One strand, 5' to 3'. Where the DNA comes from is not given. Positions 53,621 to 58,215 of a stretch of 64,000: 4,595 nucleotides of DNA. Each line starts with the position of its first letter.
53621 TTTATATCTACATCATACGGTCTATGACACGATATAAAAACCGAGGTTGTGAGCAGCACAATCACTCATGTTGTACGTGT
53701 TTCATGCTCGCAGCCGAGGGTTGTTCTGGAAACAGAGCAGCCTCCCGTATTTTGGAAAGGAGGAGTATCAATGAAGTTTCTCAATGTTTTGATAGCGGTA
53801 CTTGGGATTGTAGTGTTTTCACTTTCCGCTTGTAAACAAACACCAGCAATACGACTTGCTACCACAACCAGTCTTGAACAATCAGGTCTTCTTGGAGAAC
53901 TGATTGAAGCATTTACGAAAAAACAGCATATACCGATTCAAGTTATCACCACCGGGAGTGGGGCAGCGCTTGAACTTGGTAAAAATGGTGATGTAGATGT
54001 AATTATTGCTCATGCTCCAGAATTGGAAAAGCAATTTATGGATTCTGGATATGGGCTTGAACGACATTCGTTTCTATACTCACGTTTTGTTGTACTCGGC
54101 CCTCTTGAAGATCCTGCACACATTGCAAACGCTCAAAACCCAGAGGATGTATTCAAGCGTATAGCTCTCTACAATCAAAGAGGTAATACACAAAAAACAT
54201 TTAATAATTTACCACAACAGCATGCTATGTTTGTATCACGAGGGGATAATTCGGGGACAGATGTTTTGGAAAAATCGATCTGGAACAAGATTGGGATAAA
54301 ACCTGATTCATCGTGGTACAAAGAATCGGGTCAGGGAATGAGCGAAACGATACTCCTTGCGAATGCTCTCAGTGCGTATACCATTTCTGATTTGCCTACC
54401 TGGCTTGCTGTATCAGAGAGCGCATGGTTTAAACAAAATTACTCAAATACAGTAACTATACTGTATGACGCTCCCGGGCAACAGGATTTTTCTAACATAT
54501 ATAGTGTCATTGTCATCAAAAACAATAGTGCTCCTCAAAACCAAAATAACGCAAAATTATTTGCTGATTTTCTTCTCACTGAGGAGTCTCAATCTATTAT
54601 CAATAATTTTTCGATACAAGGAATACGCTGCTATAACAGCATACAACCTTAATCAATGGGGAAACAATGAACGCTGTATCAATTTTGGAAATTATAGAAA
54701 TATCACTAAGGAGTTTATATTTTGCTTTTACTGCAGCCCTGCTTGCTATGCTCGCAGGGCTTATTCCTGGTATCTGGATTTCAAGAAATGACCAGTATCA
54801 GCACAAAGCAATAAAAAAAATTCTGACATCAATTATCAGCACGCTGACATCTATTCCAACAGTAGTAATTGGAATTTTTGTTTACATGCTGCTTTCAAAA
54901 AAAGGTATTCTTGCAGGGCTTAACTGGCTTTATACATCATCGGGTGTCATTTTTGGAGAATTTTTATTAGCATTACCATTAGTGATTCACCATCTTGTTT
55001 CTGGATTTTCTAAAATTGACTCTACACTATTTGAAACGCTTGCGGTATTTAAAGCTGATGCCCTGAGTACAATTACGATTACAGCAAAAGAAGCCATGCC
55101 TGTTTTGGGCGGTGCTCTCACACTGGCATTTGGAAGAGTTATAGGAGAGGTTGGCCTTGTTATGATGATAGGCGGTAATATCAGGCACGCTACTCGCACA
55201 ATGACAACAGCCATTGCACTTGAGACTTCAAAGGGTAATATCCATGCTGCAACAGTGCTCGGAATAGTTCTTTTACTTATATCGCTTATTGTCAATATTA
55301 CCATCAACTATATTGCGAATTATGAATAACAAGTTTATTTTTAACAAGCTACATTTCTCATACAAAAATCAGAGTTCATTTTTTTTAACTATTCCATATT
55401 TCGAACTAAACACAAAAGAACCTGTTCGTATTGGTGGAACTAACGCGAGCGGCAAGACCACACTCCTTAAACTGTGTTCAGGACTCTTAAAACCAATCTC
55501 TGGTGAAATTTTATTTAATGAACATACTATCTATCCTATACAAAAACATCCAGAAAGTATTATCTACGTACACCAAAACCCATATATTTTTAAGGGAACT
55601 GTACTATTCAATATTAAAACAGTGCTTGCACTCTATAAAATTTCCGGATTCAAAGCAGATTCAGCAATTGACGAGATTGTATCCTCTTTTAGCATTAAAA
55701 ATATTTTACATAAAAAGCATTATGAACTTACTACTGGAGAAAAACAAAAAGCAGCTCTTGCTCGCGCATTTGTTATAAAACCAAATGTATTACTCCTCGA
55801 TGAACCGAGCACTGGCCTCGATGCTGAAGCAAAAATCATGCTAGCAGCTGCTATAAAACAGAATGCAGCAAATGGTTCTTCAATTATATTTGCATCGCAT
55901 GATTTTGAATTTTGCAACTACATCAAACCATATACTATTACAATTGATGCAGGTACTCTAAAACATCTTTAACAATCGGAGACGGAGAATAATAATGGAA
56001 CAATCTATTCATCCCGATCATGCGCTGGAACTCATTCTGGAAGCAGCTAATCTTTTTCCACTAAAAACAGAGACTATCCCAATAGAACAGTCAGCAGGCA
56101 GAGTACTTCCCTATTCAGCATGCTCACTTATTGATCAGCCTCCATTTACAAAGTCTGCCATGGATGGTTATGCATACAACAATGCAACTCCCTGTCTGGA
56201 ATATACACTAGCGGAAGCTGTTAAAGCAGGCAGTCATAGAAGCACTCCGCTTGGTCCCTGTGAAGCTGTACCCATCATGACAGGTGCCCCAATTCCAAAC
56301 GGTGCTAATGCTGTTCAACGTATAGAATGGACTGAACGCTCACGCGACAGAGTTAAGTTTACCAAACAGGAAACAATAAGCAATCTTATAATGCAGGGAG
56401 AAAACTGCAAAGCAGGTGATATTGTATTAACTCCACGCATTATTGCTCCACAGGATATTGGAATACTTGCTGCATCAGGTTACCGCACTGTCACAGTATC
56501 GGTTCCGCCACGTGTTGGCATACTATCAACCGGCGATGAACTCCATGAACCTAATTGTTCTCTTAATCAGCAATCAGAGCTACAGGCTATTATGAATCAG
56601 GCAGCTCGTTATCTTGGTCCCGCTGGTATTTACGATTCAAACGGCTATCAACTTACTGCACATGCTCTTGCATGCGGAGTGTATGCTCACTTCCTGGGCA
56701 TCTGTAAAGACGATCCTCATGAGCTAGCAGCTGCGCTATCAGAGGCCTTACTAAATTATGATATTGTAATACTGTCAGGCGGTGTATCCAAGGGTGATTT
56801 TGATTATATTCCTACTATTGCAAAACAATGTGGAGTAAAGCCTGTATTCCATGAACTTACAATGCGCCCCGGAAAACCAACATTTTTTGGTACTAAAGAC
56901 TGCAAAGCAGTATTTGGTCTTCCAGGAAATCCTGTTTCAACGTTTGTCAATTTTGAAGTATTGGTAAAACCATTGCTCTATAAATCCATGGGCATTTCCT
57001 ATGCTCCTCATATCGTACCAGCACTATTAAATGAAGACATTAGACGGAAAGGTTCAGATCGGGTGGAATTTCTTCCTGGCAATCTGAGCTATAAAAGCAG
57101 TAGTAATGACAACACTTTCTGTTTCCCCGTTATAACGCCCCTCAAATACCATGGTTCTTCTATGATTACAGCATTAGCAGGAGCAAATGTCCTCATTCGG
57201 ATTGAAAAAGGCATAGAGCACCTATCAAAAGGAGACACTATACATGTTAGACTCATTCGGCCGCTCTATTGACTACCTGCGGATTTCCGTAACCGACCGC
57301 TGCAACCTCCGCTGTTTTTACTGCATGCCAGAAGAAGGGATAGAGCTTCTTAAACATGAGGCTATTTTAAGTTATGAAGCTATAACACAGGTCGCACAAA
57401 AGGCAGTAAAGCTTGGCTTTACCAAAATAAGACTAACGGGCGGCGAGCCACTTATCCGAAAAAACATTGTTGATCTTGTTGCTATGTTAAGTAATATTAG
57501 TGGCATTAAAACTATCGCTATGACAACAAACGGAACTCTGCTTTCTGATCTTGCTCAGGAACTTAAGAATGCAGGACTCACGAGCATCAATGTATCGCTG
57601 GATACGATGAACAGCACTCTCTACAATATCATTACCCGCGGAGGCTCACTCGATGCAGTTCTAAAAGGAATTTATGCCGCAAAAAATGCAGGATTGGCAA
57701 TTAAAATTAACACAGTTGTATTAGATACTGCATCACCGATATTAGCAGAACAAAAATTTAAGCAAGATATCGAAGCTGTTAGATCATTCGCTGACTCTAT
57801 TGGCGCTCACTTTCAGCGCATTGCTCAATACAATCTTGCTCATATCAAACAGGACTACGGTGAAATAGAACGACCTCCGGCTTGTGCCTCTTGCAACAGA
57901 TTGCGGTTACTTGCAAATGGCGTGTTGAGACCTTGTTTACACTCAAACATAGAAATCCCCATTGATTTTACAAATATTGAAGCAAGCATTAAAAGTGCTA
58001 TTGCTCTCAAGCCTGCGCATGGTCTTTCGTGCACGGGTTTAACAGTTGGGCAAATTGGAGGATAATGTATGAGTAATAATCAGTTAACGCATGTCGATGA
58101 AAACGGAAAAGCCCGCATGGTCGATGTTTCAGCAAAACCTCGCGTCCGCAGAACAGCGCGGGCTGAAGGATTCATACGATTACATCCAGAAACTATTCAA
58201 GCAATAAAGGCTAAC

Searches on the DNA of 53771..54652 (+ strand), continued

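Call 75: search_rna_families(sources=[L096, L098], threshold=evalue, max_evalue=0.1, show_alignments=2)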
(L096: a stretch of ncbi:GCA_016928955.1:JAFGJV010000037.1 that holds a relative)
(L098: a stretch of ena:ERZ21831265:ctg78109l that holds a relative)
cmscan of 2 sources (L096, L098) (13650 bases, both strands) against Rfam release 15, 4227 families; matches with E-value up to 0.1: 2.
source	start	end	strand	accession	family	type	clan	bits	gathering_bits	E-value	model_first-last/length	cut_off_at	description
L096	2882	2996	+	RF01055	Molybdenum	Cis-reg; riboswitch;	-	35.5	36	2.2e-05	14-118/135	no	Molybdenum/Tungsten riboswitch aptamer (Moco RNA motif)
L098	2885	3009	+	RF01055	Molybdenum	Cis-reg; riboswitch;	-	31.4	36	0.00036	1-135/135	no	Molybdenum/Tungsten riboswitch aptamer (Moco RNA motif)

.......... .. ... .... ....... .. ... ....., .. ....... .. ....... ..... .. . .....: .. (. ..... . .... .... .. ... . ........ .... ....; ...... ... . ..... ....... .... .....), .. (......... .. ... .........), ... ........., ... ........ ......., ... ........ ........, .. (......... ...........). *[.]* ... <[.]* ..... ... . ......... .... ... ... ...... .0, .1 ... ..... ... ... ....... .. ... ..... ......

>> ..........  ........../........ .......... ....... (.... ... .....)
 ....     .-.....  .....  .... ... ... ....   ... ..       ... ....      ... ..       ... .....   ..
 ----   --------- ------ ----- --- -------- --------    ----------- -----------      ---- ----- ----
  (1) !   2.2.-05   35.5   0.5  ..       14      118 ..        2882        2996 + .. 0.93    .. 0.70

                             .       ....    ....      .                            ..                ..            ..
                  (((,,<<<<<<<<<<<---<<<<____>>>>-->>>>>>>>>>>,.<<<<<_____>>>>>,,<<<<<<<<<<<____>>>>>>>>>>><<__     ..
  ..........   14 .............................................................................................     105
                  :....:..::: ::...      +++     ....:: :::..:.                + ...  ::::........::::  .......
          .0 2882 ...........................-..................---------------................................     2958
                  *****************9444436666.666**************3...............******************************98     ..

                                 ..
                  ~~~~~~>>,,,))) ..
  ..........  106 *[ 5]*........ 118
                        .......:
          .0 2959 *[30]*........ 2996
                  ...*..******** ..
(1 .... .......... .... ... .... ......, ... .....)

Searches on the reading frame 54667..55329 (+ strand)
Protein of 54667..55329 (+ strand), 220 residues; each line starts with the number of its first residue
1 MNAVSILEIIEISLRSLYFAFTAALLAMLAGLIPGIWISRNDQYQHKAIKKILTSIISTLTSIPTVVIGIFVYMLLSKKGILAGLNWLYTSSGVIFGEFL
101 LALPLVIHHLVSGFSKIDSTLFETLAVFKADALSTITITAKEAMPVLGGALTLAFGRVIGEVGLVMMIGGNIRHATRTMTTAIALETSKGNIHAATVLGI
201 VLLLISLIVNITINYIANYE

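Call 7: search_protein_families(library=pfam, proteins=[window:54667-55329:+])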
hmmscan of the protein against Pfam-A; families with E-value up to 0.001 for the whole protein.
window:54667-55329:+ (220 aa): 1 family
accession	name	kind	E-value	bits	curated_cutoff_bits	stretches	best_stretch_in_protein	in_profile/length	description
PF00528.27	BPD_transp_1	-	4.7e-10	39.9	26.4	1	35-216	5-178/184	Binding-protein-dependent transport system inner membrane component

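Call 8: search_protein_families(library=ncbifam, proteins=[window:54667-55329:+])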
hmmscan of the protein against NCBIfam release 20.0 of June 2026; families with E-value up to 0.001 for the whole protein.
window:54667-55329:+ (220 aa): 17 families
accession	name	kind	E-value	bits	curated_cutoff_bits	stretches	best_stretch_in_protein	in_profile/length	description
NF038017.1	ABC_perm1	subfamily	1.8e-44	151.9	100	1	16-203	1-184/184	ABC transporter permease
NF041773.1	tung_perm_TupB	equivalog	3.6e-34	118.6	320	1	20-216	33-225/230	tungstate ABC transporter permease TupB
TIGR02141.1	modB_ABC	equivalog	1.6e-21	76.9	182.6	1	16-217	3-206/208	molybdate ABC transporter permease subunit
TIGR01581.1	Mo_ABC_porter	hypoth_equivalog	7.5e-19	68.1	210.3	1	16-207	26-220/225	ABC transporter permease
TIGR00969.1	3a0106s02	subfamily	2.4e-16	60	240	1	16-216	66-269/272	sulfate ABC transporter permease subunit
TIGR02139.1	permease_CysT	equivalog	6e-16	58.8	246.1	1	13-217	48-259/265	sulfate ABC transporter permease subunit CysT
TIGR02138.1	phosphate_pstC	equivalog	8.9e-14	51.2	196.45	1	10-218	63-293/296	phosphate ABC transporter permease subunit PstC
TIGR03255.1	PhnV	equivalog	3.6e-11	43.2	358.7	1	14-218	69-266/270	2-aminoethylphosphonate ABC transport system, membrane component PhnV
NF006939.0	PRK09421.1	equivalog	6.2e-11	42.1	262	1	14-212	9-219/230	molybdate ABC transporter permease subunit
NF040839.1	tungstate_WtpB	equivalog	4.5e-10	39.6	340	1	8-216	41-247/251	tungstate ABC transporter permease WtpB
NF008208.0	PRK10971.1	equivalog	1.1e-08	34.9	415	1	17-216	64-266/277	sulfate/thiosulfate ABC transporter permease CysT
TIGR02140.1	permease_CysW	equivalog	6.9e-08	32.3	329.1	1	26-212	62-251/261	sulfate ABC transporter permease subunit CysW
TIGR03262.1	PhnU2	equivalog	1.7e-07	30.2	593.25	1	61-212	100-252/546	putative 2-aminoethylphosphonate ABC transporter permease subunit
TIGR00974.1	3a0107s02c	equivalog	2.3e-07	30.3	193.45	1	16-217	59-267/272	phosphate ABC transporter permease PstA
TIGR03226.1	PhnU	equivalog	2.2e-05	24.1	283.45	1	83-207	171-294/311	2-aminoethylphosphonate ABC transporter permease subunit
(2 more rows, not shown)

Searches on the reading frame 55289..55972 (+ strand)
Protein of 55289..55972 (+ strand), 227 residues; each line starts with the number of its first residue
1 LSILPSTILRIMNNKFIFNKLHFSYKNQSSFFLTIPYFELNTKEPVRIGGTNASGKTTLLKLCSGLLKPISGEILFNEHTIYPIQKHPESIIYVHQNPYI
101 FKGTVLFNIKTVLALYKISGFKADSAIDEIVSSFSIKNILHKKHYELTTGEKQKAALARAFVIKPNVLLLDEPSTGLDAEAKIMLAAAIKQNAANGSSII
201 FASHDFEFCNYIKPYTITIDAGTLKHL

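Call 7: search_protein_families(library=pfam, proteins=[window:55289-55972:+])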
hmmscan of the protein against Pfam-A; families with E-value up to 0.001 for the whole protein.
window:55289-55972:+ (227 aa): 2 families
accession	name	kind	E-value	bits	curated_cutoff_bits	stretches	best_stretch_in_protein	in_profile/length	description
PF00005.33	ABC_tran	-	1.3e-24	87.8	25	1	38-174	6-136/137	ABC transporter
PF13304.12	AAA_21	-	7.6e-08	33.2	27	1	145-205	236-299/304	AAA domain, putative AbiEii toxin, Type IV TA system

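Call 8: search_protein_families(library=ncbifam, proteins=[window:55289-55972:+])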
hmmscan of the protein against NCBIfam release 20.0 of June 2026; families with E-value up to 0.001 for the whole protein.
window:55289-55972:+ (227 aa): 180 families (the best 25 are shown)
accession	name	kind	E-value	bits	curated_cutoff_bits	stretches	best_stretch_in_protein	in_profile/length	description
TIGR02857.1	CydD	equivalog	8.5e-31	107.5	435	1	15-208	321-519/529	thiol reductant ABC exporter subunit CydD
NF040840.2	tungstate_WtpC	equivalog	2.7e-29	102.5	440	1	29-207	12-192/347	tungstate ABC transporter ATP-binding protein WtpC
NF041774.1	tung_ATPbind_TupC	equivalog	1.9e-27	96.1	400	1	19-222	4-205/319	tungstate ABC transporter ATP-binding protein TupC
NF007601.2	PRK10247.1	equivalog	3e-27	95.4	292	1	23-206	7-192/204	iron efflux ABC transporter ATP-binding subunit FetA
TIGR03375.1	type_I_sec_LssB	subfamily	3.9e-27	94.9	693.1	1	12-207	462-663/696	type I secretion system permease/ATPase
TIGR04521.1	ECF_ATPase_2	equivalog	1.4e-26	93.2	330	1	18-222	3-221/279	energy-coupling factor transporter ATPase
TIGR01166.1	cbiO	subfamily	2.3e-26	92.5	211.8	1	38-207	13-188/190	cobalt ABC transporter, ATP-binding protein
TIGR01189.1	ccmA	equivalog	1e-25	90.6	131.6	1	37-205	20-186/198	heme ABC exporter ATP-binding protein CcmA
TIGR03608.1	L_ocin_972_ABC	subfamily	1.6e-25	89.8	254.85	1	37-210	18-198/206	putative bacteriocin export ABC transporter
NF040873.1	AztA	equivalog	3.7e-25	88.6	220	1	41-209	16-182/191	zinc ABC transporter ATP-binding protein AztA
TIGR02673.1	FtsE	equivalog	8.4e-25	87.7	264.85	1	18-222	4-213/214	cell division ATP-binding protein FtsE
NF000355.4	ribo_prot_ABC_F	equivalog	2.1e-24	86.2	380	1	20-223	5-191/499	ribosomal protection-like ABC-F family protein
TIGR02211.1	LolD_lipo_ex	equivalog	2.6e-24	86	307.75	1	37-224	25-219/221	lipoprotein-releasing ABC transporter ATP-binding protein LolD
NF010061.0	PRK13538.1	equivalog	3.2e-24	85.6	195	1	37-205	25-192/211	cytochrome c biogenesis heme-transporting ATPase CcmA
TIGR03410.1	urea_trans_UrtE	equivalog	5.4e-24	84.9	285.8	1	32-225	15-211/230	urea ABC transporter ATP-binding subunit UrtE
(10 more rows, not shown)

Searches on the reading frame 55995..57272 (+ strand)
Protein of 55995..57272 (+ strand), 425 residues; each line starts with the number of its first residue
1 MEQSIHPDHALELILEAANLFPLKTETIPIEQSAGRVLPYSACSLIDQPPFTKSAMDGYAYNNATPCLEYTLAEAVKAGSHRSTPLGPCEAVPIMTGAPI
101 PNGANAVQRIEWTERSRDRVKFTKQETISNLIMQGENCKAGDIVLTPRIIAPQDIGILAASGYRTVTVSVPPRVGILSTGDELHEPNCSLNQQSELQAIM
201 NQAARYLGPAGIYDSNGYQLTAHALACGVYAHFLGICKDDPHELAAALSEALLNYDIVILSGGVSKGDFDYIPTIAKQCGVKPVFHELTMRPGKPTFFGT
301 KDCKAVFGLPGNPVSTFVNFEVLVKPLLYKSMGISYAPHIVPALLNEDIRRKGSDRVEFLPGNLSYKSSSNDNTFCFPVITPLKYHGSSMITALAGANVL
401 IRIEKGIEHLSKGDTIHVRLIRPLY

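Call 7: search_protein_families(library=pfam, proteins=[window:55995-57272:+])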
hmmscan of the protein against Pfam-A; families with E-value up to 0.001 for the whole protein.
window:55995-57272:+ (425 aa): 3 families
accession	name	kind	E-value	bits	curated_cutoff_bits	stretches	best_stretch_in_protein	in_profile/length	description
PF03453.22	MoeA_N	-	6.9e-32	110.8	30.8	1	7-162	3-160/160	MoeA N-terminal region (domain I and II)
PF00994.29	MoCF_biosynth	-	2.2e-26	92.7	26.6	1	175-328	1-142/144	Probable molybdopterin binding domain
PF03454.20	MoeA_C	-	3.1e-10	40.6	22.1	1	351-419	9-70/72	MoeA C-terminal region (domain IV)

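Call 8: search_protein_families(library=ncbifam, proteins=[window:55995-57272:+])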
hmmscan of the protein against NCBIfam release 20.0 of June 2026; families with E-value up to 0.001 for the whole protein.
window:55995-57272:+ (425 aa): 8 families
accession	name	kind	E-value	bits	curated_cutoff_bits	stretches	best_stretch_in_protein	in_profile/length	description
NF011068.0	PRK14498.1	equivalog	4.7e-81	272.7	534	1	5-423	10-412/647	molybdopterin biosynthesis protein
NF007960.1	PRK10680.1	equivalog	5.8e-79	265.7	440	1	8-420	4-400/401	molybdopterin molybdotransferase MoeA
NF045515.2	Glp_gephyrin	equivalog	1.7e-75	254.3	475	1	11-420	7-402/403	molybdotransferase-like divisome protein Glp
NF011060.0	PRK14491.1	equivalog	7.3e-71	239.4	532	1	11-418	206-591/598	bifunctional molybdopterin-guanine dinucleotide biosynthesis adaptor protein MobB/molybdopterin molybdotransferase MoeA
NF050098.1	MoeA_actino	exception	6.5e-66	222.7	560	1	22-420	16-399/400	molybdopterin molybdotransferase MoeA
NF011067.0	PRK14497.1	equivalog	5e-50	170.6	536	1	5-420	11-403/546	putative molybdopterin biosynthesis protein MoeA/unknown domain fusion protein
TIGR00177.1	molyb_syn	domain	3.3e-26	92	85.35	1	172-326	2-148/148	molybdenum cofactor synthesis domain-containing protein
NF001813.0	PRK00549.1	equivalog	0.0002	20.5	379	1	212-288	17-94/414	competence/damage-inducible protein A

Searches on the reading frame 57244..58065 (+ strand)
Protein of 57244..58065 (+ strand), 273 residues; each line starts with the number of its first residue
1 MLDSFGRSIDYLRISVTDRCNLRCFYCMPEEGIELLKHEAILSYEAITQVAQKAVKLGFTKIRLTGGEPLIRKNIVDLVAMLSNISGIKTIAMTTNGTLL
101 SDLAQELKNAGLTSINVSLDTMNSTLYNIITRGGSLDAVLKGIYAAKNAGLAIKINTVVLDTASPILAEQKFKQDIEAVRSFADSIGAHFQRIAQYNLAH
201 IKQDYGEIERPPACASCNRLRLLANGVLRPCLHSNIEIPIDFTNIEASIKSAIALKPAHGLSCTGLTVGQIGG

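Call 7: search_protein_families(library=pfam, proteins=[window:57244-58065:+])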
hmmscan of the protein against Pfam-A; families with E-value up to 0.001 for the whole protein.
window:57244-58065:+ (273 aa): 3 families
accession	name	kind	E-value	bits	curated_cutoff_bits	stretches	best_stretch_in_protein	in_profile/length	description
PF04055.27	Radical_SAM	-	1.1e-31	110.7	29.5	1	14-161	1-152/166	Radical SAM superfamily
PF13353.11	Fer4_12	-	4.6e-07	30.7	22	1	19-121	14-115/137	4Fe-4S single cluster domain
PF06463.18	Mob_synth_C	-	2.3e-06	28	37.4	1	213-240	71-98/128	Molybdenum Cofactor Synthesis C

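Call 8: search_protein_families(library=ncbifam, proteins=[window:57244-58065:+])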
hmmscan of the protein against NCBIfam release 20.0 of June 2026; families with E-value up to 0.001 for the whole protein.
window:57244-58065:+ (273 aa): 78 families (the best 25 are shown)
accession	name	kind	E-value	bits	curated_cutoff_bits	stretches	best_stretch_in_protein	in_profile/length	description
TIGR02666.1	moaA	equivalog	5.5e-72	242.6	284.05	2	1-162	1-167/336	GTP 3',8-cyclase MoaA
TIGR02668.1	moaA_archaeal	equivalog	9.2e-59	198.9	325.25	1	1-162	1-160/303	GTP 3',8-cyclase MoaA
NF001199.0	PRK00164.2-1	equivalog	1e-56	192.4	231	1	1-162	3-162/308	GTP 3',8-cyclase MoaA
TIGR04055.1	rSAM_NirJ2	equivalog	5.7e-22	78.7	500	1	16-164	6-151/326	putative heme d1 biosynthesis radical SAM protein NirJ2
TIGR04347.1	pseudo_SAM_Halo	equivalog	1e-20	74.4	525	1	15-162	43-187/390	TIGR04347 family pseudo-SAM/SPASM protein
TIGR04466.1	rSAM_BlsE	equivalog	2.4e-20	73.3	400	1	11-159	4-147/327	cytosylglucuronate decarboxylase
TIGR04545.1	rSAM_ahbD_hemeb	equivalog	1.9e-19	70.3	500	1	15-163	5-151/339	heme b synthase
TIGR04317.1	W_rSAM_matur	equivalog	2.7e-19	69.5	380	1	9-149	3-139/349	tungsten cofactor oxidoreductase radical SAM maturase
TIGR02109.1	PQQ_syn_pqqE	equivalog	2.9e-19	69.2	381.35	1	13-159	10-154/358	pyrroloquinoline quinone biosynthesis protein PqqE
TIGR04546.1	rSAM_ahbC_deAc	equivalog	1.2e-18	67.1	650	1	15-156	44-182/390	12,18-didecarboxysiroheme deacetylase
NF050035.1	rSAM_WgK_link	exception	1.3e-18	67.2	650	1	12-149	11-146/367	radical SAM/SPASM peptide maturase WgkB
NF038283.1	viperin_w_prok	equivalog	3.3e-18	65.9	180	1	16-161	8-164/281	viperin family antiviral radical SAM protein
NF045646.2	rSAM_Se_TrsS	equivalog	7.5e-18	64.3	490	1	14-196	90-269/441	radical SAM (seleno)protein TrsS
TIGR04251.1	SCM_rSAM_ScmF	equivalog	2.3e-17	63.4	400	1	14-189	8-175/353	SynChlorMet cassette radical SAM/SPASM protein ScmF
TIGR04054.1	rSAM_NirJ1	equivalog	7.5e-17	61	650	1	15-152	41-175/387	putative heme d1 biosynthesis radical SAM protein NirJ1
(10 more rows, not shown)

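Call 43: search_solved_structures(query=window:57244-58065:+, max_evalue=1e-10, show_alignments=1)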
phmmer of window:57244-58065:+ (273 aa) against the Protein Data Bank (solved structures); distinct sequences matched with E-value up to 1e-10: 5.
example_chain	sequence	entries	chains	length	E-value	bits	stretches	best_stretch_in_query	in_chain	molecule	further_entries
1tv7_A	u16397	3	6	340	6.9e-37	130.8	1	3-160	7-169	Molybdenum cofactor biosynthesis protein A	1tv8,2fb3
2fb2_A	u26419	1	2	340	1.8e-34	122.9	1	3-160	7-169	Molybdenum cofactor biosynthesis protein A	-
8wm2_A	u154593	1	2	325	3.6e-15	59.7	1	10-156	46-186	Fe-S radical SAM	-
7vob_C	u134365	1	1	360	2.5e-14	56.9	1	11-159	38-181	Cytosylglucuronate decarboxylase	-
7voc_C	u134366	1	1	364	2.5e-14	56.9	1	11-159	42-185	Cytosylglucuronate decarboxylase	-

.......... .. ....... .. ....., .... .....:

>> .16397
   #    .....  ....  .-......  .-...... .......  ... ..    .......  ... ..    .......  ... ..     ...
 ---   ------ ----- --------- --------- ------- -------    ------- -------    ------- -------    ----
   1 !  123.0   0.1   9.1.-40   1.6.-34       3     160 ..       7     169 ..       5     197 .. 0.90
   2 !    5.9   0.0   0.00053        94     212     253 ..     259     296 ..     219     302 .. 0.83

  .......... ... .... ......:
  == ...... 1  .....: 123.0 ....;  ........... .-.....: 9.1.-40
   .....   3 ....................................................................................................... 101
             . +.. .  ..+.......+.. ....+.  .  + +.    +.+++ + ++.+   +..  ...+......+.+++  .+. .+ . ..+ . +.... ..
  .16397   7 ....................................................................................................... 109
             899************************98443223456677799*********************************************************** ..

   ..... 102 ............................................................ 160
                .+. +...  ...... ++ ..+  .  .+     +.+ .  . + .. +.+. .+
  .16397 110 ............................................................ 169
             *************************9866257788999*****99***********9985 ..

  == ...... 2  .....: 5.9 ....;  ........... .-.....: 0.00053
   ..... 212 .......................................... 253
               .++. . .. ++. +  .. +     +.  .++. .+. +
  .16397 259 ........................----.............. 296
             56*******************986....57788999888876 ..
